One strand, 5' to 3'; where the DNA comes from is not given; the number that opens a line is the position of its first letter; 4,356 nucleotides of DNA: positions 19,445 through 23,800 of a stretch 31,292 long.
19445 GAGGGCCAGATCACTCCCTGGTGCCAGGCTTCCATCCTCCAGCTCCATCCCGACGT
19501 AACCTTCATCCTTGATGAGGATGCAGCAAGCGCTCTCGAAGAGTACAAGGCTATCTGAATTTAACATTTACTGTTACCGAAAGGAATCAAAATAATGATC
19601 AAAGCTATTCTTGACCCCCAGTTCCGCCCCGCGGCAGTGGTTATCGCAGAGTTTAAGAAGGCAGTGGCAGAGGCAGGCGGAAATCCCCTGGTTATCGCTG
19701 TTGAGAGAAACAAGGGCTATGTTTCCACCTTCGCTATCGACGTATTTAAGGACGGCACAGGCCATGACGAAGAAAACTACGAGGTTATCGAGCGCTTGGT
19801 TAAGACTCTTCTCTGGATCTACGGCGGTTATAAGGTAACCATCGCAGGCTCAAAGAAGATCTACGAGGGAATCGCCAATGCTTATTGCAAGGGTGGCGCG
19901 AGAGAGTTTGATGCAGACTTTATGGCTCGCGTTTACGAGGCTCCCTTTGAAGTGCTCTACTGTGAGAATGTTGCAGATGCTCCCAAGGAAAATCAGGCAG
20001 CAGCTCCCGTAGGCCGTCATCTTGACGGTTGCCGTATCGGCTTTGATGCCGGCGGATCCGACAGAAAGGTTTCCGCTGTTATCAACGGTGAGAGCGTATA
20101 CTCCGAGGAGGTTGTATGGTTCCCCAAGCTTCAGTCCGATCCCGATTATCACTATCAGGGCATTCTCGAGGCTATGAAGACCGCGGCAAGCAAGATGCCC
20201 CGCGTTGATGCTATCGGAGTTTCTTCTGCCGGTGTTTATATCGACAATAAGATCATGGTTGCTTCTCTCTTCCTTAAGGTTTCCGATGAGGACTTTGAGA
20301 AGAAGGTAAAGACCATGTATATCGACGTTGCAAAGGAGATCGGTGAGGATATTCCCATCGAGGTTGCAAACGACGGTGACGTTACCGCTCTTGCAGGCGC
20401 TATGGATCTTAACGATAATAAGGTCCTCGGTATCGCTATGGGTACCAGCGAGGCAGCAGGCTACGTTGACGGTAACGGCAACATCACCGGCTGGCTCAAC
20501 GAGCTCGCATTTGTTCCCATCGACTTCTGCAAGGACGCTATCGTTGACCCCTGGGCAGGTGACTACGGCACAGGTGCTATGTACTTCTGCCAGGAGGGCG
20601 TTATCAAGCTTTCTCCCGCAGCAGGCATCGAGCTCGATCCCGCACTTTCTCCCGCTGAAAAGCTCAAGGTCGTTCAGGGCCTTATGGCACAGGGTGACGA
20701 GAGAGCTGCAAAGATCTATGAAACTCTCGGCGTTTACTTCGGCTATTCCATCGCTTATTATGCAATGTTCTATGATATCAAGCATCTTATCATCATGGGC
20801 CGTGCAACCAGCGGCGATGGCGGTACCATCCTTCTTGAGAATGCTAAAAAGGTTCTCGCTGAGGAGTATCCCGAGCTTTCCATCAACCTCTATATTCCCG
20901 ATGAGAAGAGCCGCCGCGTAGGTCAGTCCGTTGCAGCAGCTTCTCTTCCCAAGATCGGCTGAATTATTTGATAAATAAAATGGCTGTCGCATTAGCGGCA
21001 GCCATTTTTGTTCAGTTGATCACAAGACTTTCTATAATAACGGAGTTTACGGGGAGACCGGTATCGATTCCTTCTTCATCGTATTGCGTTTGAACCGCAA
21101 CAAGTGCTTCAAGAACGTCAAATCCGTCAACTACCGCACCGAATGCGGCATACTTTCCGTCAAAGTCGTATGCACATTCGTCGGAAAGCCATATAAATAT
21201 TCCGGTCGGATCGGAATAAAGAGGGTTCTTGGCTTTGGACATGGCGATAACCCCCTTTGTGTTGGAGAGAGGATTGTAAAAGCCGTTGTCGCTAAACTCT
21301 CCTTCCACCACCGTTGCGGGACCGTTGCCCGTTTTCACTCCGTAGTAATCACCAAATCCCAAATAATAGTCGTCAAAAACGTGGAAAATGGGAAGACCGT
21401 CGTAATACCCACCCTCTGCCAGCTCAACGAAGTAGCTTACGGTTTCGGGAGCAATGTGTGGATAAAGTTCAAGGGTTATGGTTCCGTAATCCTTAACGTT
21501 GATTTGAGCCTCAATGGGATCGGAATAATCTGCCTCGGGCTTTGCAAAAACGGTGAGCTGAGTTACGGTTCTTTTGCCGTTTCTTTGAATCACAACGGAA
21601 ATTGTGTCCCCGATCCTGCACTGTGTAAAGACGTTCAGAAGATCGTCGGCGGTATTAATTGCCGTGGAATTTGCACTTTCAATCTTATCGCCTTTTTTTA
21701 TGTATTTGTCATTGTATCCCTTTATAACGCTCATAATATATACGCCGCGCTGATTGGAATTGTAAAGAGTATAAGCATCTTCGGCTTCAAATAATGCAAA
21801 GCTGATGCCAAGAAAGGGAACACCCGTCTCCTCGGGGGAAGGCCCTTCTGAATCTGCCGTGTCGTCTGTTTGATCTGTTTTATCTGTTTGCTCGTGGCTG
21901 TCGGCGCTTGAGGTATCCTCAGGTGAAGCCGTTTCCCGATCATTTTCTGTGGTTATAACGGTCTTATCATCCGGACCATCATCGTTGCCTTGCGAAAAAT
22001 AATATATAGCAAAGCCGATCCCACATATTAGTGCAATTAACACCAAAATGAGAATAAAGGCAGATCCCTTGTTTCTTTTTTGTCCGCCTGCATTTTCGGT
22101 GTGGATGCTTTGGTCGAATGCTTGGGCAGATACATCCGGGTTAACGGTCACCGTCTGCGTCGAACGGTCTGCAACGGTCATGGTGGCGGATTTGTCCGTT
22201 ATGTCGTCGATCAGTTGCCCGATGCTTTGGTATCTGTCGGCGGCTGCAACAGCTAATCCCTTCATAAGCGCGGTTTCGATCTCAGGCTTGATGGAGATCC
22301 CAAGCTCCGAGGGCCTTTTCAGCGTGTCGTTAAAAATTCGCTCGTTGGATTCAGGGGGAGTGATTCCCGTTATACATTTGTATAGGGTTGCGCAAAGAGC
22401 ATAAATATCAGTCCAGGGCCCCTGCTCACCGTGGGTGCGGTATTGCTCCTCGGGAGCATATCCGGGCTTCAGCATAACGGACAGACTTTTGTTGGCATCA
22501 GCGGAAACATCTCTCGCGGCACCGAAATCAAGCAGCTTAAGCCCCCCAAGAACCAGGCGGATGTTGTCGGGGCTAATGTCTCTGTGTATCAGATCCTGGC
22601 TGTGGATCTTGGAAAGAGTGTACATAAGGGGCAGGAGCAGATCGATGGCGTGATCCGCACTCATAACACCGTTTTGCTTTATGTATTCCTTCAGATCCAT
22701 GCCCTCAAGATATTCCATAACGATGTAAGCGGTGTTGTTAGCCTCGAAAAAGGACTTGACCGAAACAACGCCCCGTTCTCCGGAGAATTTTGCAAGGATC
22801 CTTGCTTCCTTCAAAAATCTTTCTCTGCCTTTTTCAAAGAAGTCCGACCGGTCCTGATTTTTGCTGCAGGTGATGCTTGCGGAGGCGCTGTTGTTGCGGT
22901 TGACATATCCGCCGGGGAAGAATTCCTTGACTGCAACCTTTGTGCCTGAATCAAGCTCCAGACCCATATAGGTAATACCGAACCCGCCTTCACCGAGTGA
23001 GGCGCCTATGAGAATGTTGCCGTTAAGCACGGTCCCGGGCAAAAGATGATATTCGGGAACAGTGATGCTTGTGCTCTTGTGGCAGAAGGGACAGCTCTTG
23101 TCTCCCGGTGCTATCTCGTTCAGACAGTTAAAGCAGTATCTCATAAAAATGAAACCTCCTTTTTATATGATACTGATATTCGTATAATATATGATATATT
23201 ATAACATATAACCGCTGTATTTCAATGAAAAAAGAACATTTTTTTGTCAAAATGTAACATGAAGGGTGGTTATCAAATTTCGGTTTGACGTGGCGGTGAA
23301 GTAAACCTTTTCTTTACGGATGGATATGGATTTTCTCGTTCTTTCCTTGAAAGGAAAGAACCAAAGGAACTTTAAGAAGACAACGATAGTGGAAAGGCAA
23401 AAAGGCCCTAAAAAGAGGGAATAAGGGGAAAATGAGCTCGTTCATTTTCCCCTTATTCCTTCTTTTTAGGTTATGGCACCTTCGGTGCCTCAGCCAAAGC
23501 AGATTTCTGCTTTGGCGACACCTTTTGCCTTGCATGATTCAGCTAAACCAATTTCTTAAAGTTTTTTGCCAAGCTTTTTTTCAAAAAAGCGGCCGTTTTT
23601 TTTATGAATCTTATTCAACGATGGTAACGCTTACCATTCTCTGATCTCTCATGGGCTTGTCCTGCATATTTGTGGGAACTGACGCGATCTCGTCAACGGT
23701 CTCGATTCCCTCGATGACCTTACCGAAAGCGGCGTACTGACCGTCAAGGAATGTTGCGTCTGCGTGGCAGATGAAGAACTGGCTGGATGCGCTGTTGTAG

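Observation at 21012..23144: Receptor-like Ser/Thr kinase with a predicted extracellular PDZ plus cyclophilin-fold sensor module: candidate envelope protein-folding stress sensor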

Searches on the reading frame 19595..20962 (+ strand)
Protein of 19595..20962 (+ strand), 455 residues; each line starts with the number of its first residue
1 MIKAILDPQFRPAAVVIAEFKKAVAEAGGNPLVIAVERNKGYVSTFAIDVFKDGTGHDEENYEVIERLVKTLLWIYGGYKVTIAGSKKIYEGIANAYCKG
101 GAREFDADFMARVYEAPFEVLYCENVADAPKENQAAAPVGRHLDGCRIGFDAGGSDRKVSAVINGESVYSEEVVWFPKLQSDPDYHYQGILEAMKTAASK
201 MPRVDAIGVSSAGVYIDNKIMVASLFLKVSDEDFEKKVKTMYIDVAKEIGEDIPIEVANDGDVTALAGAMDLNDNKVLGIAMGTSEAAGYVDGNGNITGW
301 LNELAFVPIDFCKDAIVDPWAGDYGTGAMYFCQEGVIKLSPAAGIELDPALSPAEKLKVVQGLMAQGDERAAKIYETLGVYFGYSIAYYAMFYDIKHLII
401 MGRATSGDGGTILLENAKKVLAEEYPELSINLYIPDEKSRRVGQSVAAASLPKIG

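Call 70: search_protein_families(library=pfam, proteins=[window:19595-20962:+], max_evalue=0.001)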
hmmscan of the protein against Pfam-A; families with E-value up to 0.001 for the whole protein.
window:19595-20962:+ (455 aa): 1 family
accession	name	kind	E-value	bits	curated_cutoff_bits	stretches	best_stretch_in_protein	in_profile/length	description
PF00480.26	ROK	-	0.00029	20.9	22.9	0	148-408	2-248/294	ROK family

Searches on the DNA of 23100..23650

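Call 61: search_rna_families(source=window, start=23100, end=23650, threshold=evalue, max_evalue=1)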
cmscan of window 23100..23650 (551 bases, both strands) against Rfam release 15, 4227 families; matches with E-value up to 1: 22.
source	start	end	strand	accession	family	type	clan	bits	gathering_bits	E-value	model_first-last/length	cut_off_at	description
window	23400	23477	+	RF00969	mir-556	Gene; miRNA;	-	40.6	84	2.8e-06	1-88/88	no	mir-556 microRNA precursor family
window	23405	23472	+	RF04128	MIR8562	Gene; miRNA;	-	35.4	211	8.8e-05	1-242/242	no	MIR8562 microRNA precursor family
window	23405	23524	+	RF00021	Spot_42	Gene; sRNA;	-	34.4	80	6.8e-05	1-115/115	no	Spot 42 RNA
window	23405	23472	+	RF03792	MIR6462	Gene; miRNA;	-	33.1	96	0.00049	1-119/119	no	MIR6462 microRNA precursor family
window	23410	23467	+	RF03623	mir-1252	Gene; miRNA;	-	32.2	70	0.0014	1-65/65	no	mir-1252 microRNA precursor family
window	23402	23474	-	RF04164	MIR1507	Gene; miRNA;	-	30.7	73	4.1e-05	1-107/107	no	MIR1507 microRNA precursor family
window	23419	23458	-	RF03623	mir-1252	Gene; miRNA;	-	30.3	70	0.0039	1-65/65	no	mir-1252 microRNA precursor family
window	23403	23473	+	RF03598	MIR6024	Gene; miRNA;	-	27.9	72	0.0013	1-99/99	no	MIR6024 microRNA precursor family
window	23409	23489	-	RF02315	TtnuHACA8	Gene; snRNA; snoRNA; HACA-box;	-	26.8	50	0.054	1-130/130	no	Tetrahymena snoRNA TtnuHACA8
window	23400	23474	+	RF03308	MIR848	Gene; miRNA;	-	25.9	90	0.0024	1-97/97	no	MIR848 microRNA precursor family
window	23405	23472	-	RF03792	MIR6462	Gene; miRNA;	-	25.5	96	0.032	1-119/119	no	MIR6462 microRNA precursor family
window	23319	23471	+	RF01606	plasmodium_snoR31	Gene; snRNA; snoRNA; HACA-box;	-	25.1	60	0.39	1-145/145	no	small nucleolar RNA snoR31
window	23420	23457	+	RF04134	MIR7504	Gene; miRNA;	-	22.5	83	0.19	1-124/124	no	MIR7504 microRNA precursor family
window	23387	23467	+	RF01459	rliE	Gene; sRNA;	-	20.4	90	0.55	1-222/222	no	Listeria sRNA rliE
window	23412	23466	+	RF03663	mir-5911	Gene; miRNA;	-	20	84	0.2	1-74/74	no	mir-5911 microRNA precursor family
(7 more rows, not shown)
